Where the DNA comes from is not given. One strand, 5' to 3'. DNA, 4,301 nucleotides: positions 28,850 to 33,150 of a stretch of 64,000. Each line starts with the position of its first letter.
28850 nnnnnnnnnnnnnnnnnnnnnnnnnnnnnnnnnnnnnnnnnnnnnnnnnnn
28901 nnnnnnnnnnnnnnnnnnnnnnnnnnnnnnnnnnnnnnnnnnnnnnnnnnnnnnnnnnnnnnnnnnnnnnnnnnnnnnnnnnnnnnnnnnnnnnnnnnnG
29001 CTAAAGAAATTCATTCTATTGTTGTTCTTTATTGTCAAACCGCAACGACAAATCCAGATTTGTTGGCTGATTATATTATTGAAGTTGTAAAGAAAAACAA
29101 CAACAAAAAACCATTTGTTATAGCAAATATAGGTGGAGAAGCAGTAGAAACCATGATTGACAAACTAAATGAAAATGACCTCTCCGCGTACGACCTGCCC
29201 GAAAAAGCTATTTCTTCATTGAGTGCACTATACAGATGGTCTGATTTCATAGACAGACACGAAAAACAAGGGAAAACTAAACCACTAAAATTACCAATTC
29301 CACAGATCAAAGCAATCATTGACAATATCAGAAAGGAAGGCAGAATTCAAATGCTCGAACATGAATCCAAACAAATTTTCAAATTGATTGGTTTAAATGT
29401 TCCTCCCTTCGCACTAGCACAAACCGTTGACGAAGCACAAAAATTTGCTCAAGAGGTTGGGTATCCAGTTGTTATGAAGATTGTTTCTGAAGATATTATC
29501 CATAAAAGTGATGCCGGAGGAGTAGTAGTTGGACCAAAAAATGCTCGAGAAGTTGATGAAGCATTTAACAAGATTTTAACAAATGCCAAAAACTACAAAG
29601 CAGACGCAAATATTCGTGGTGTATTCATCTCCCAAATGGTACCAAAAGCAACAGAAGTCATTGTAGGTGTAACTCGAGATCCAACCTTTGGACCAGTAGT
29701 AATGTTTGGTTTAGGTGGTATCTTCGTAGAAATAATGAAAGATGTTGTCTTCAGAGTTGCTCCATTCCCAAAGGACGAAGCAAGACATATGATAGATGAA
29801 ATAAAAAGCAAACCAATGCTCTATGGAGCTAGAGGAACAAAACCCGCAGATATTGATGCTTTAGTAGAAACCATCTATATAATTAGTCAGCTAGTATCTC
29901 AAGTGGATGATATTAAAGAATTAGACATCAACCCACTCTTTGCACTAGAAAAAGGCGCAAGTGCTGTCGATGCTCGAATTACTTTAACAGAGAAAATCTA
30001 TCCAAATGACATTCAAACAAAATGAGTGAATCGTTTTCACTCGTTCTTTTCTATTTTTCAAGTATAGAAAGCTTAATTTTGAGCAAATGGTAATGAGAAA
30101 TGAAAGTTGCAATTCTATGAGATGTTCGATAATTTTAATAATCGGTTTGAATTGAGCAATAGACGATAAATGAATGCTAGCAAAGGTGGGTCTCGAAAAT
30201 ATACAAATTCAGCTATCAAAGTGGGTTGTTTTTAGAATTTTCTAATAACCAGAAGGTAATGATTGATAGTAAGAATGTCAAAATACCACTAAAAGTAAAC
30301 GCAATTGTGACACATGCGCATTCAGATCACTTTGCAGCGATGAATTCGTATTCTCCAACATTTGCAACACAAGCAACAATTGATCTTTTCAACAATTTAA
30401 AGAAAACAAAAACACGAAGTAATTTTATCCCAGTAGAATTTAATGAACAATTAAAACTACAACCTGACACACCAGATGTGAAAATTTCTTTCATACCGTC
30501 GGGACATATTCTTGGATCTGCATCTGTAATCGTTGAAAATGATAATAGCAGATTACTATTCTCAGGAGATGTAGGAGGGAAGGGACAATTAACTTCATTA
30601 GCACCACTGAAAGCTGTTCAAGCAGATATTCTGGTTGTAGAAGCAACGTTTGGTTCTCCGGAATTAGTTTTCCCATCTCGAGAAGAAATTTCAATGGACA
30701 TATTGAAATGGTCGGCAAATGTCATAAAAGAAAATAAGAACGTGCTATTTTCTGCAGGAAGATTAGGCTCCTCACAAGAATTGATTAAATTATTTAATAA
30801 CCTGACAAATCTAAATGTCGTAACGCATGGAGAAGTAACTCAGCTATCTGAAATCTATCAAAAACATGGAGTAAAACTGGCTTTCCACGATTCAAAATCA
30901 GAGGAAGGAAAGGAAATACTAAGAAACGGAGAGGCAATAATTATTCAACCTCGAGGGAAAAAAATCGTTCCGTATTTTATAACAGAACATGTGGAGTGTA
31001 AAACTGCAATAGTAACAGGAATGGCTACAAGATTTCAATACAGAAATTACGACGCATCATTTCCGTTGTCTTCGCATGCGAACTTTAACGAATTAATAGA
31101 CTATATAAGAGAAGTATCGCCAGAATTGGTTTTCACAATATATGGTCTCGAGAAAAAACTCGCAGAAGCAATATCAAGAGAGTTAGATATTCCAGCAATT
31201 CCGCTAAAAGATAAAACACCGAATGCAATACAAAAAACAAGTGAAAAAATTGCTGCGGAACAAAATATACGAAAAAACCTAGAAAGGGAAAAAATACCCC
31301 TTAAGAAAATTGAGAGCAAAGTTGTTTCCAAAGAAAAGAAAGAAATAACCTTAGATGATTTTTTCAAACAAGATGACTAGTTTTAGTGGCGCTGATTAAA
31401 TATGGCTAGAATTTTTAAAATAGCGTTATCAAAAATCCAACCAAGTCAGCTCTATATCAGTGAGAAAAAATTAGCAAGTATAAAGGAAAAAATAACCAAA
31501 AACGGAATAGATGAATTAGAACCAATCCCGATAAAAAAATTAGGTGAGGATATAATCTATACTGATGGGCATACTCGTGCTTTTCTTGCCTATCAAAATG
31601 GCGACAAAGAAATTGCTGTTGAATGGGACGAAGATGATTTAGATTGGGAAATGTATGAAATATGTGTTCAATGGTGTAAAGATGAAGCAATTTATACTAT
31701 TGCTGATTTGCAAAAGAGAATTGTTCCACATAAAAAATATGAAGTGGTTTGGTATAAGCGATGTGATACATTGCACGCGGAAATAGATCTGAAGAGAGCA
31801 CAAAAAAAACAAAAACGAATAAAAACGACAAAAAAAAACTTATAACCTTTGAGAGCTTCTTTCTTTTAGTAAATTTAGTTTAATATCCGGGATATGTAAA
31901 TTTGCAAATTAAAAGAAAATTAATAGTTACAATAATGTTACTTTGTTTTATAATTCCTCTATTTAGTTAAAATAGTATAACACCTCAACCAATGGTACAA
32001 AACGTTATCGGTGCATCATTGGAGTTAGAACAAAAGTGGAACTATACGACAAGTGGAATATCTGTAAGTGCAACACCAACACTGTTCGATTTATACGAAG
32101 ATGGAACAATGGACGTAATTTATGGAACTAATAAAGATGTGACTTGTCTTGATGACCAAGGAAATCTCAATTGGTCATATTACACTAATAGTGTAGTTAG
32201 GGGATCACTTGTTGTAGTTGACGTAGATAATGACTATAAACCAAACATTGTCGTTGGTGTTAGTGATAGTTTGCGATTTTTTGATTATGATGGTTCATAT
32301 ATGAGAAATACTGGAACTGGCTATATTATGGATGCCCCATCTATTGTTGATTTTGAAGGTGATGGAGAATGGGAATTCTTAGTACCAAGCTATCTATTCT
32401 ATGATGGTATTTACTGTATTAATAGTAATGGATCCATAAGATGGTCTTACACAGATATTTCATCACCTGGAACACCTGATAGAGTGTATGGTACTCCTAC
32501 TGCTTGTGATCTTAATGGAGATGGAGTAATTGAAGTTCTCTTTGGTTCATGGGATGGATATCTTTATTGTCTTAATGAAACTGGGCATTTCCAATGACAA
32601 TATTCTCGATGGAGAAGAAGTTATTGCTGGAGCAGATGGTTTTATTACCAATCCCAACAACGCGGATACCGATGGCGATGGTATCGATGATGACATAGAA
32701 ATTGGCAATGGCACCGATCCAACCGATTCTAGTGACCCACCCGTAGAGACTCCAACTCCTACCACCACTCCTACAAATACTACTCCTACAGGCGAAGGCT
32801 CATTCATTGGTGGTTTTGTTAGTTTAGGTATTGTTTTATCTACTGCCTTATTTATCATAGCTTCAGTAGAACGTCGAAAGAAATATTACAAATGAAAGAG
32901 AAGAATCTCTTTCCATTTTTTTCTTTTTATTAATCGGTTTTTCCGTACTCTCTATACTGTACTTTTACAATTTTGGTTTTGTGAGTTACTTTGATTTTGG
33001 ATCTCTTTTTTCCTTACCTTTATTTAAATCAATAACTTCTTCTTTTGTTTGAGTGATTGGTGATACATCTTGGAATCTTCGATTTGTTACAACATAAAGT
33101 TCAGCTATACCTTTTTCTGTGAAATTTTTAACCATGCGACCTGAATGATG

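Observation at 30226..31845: Coupled beta-CASP metallo-beta-lactamase nuclease and ParB/Srx-like domain protein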

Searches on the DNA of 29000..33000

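Call 77: search_rna_families(source=window, start=29000, end=33000, threshold=gathering)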
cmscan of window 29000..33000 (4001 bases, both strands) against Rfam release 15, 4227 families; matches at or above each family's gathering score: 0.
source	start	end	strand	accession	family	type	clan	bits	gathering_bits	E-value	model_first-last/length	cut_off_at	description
